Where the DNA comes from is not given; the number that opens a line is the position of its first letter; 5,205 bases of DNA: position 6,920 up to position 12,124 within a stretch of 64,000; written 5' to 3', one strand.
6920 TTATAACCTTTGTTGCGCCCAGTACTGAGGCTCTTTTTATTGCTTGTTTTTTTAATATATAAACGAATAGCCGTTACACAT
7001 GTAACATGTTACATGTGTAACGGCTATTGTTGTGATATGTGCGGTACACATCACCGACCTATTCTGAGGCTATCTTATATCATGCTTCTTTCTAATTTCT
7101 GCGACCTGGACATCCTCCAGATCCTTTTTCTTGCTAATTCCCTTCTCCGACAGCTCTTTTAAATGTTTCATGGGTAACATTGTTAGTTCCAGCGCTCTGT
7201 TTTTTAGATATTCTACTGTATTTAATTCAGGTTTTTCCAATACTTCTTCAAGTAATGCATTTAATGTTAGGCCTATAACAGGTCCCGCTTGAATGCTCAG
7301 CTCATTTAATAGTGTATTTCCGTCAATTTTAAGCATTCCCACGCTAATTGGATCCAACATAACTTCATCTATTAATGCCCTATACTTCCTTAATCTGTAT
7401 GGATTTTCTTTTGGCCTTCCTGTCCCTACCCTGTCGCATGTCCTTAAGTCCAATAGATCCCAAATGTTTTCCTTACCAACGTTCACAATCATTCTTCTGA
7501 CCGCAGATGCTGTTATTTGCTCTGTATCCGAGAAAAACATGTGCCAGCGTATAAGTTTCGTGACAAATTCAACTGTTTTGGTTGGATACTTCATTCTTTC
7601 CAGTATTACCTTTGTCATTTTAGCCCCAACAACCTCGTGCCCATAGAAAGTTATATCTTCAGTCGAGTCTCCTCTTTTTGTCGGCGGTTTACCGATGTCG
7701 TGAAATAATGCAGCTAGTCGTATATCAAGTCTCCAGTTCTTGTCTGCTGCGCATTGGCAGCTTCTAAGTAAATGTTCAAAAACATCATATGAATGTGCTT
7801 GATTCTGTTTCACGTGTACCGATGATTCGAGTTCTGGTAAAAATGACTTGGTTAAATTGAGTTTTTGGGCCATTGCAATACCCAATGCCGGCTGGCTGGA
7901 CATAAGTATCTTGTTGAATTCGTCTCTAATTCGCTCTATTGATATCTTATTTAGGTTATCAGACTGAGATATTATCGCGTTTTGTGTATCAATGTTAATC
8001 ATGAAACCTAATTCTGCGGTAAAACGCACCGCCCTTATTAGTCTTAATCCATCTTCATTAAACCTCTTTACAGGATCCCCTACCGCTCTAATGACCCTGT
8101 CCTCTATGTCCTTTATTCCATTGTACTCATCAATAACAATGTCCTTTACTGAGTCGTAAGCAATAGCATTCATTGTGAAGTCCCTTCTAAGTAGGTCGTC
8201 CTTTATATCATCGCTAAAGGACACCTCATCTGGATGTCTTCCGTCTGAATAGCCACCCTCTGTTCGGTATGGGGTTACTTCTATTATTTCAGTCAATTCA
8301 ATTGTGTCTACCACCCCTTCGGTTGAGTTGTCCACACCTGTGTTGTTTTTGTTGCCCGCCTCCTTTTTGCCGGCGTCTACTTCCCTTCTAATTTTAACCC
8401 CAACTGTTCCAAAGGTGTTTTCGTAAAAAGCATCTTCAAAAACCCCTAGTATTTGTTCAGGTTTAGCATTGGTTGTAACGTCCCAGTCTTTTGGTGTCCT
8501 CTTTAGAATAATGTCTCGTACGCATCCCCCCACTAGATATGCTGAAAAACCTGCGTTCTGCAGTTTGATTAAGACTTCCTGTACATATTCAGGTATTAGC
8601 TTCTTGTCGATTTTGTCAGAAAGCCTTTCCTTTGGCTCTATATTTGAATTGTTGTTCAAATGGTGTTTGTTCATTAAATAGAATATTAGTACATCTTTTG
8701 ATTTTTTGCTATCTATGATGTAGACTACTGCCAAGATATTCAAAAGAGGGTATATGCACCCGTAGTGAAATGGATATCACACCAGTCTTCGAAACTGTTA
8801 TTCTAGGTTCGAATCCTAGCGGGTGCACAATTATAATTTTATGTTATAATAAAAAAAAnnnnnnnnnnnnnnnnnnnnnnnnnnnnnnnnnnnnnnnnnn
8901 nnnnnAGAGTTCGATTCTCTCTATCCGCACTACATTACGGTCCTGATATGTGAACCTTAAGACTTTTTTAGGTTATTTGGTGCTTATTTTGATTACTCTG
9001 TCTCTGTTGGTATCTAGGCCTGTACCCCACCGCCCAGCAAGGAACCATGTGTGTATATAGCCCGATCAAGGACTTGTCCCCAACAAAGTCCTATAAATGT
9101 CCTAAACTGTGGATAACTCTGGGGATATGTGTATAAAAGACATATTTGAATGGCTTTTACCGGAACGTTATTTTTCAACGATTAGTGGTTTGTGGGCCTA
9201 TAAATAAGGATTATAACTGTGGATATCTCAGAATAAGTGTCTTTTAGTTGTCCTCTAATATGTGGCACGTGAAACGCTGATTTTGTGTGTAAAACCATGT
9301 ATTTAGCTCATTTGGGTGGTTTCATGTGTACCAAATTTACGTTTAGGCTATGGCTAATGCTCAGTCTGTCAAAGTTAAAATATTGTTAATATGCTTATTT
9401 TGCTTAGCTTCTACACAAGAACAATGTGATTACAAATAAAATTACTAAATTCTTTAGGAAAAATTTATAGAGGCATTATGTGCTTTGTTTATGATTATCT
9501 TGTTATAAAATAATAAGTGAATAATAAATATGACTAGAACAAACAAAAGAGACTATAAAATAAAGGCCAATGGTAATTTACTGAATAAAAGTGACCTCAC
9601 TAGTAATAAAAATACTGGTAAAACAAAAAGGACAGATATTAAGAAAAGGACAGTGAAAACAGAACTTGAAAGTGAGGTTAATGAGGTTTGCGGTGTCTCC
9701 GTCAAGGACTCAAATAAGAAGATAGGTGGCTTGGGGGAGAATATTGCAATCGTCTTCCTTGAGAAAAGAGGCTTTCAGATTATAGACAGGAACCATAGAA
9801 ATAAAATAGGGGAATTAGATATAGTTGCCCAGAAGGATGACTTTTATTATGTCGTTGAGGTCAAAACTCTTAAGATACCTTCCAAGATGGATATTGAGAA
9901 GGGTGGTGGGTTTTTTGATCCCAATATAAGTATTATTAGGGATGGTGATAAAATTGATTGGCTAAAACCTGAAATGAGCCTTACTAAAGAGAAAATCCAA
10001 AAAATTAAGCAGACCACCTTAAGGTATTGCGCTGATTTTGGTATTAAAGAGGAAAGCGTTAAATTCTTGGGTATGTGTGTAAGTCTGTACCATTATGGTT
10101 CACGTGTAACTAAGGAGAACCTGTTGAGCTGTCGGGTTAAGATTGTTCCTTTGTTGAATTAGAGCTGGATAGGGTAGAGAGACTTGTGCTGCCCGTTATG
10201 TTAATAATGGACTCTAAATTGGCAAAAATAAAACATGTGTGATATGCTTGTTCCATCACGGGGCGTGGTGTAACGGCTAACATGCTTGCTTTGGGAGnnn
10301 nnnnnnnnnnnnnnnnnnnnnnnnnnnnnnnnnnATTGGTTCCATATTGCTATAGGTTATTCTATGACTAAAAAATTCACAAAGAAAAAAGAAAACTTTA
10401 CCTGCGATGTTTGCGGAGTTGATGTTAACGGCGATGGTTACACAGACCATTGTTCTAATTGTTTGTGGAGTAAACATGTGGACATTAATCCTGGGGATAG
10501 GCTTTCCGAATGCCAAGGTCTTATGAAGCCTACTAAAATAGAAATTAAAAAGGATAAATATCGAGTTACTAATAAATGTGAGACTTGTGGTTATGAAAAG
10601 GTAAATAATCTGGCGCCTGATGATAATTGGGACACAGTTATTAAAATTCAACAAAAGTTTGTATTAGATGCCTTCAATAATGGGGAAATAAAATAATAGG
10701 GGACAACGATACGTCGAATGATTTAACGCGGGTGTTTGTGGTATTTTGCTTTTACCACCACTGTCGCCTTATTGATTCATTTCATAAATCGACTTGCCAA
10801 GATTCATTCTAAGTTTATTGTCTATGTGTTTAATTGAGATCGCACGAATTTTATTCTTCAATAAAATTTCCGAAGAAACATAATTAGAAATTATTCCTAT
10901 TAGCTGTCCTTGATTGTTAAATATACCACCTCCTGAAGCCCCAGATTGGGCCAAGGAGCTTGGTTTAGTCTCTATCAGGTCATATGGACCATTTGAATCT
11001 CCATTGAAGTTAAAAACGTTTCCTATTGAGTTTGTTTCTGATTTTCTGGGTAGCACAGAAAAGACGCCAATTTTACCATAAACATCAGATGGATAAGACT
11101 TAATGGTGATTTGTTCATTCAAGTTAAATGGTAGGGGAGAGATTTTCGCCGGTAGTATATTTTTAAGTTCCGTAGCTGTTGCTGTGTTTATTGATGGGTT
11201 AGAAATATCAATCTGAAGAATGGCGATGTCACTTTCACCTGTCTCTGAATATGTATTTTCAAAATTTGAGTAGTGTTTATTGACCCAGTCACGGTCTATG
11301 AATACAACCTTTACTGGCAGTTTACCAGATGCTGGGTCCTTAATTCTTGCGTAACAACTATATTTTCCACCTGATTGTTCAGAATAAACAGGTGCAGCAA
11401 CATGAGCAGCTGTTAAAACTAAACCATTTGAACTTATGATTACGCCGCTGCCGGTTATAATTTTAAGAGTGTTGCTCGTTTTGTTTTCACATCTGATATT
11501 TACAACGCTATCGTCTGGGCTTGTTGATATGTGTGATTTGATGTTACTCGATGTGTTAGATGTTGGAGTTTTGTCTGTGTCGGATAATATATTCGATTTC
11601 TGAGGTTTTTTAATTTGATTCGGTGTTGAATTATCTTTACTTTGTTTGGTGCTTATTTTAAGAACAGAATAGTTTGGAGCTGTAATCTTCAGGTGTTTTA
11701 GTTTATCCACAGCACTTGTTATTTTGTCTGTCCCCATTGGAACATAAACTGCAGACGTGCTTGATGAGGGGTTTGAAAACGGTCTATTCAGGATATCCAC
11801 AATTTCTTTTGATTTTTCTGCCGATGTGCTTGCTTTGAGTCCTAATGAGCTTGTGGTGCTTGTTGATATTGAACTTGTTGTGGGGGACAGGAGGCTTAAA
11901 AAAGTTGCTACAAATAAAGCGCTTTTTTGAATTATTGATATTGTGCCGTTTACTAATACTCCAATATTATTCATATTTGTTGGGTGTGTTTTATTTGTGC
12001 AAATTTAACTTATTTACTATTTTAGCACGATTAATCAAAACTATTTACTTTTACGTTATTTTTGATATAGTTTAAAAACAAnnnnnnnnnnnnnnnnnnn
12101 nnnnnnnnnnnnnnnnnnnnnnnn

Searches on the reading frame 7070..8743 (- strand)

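Call 11: search_protein_families(library=pfam, proteins=[window:7070-8743:-], max_evalue=0.001)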
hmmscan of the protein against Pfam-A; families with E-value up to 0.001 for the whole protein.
window:7070-8743:- (557 aa): 4 families
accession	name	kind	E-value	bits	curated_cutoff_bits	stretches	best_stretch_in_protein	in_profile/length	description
PF01743.26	PolyA_pol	-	1.2e-33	116.6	23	2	141-219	48-126/126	Poly A polymerase head domain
PF12627.12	PolyA_pol_RNAbd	-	1.5e-17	63.5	22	1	246-306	1-61/64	Probable RNA and SrmB- binding site of polymerase A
PF01966.28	HD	-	2e-12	47.9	22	1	321-412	1-102/116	HD domain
PF13735.12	tRNA_NucTran2_2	-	5.4e-05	23.6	27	1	378-513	25-145/149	tRNA nucleotidyltransferase domain 2 putative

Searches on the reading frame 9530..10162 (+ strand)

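Call 11: search_protein_families(library=pfam, proteins=[window:9530-10162:+], max_evalue=0.001)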
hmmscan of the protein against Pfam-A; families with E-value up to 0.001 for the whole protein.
window:9530-10162:+ (210 aa): 1 family
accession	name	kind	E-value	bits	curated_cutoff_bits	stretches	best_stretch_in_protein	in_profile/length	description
PF02021.23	UPF0102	-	1.5e-13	51.4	23.6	1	69-114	1-42/80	Uncharacterised protein family UPF0102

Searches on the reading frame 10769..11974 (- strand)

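Call 11: search_protein_families(library=pfam, proteins=[window:10769-11974:-], max_evalue=0.001)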
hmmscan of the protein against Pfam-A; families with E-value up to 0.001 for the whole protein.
window:10769-11974:- (401 aa): 2 families
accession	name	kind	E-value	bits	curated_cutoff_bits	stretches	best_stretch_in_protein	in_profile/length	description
PF13365.12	Trypsin_2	-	5.8e-13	50.2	27.6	1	175-361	1-144/144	Trypsin-like peptidase domain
PF00089.32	Trypsin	-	6.1e-06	26.7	20.6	1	175-363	27-196/220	Trypsin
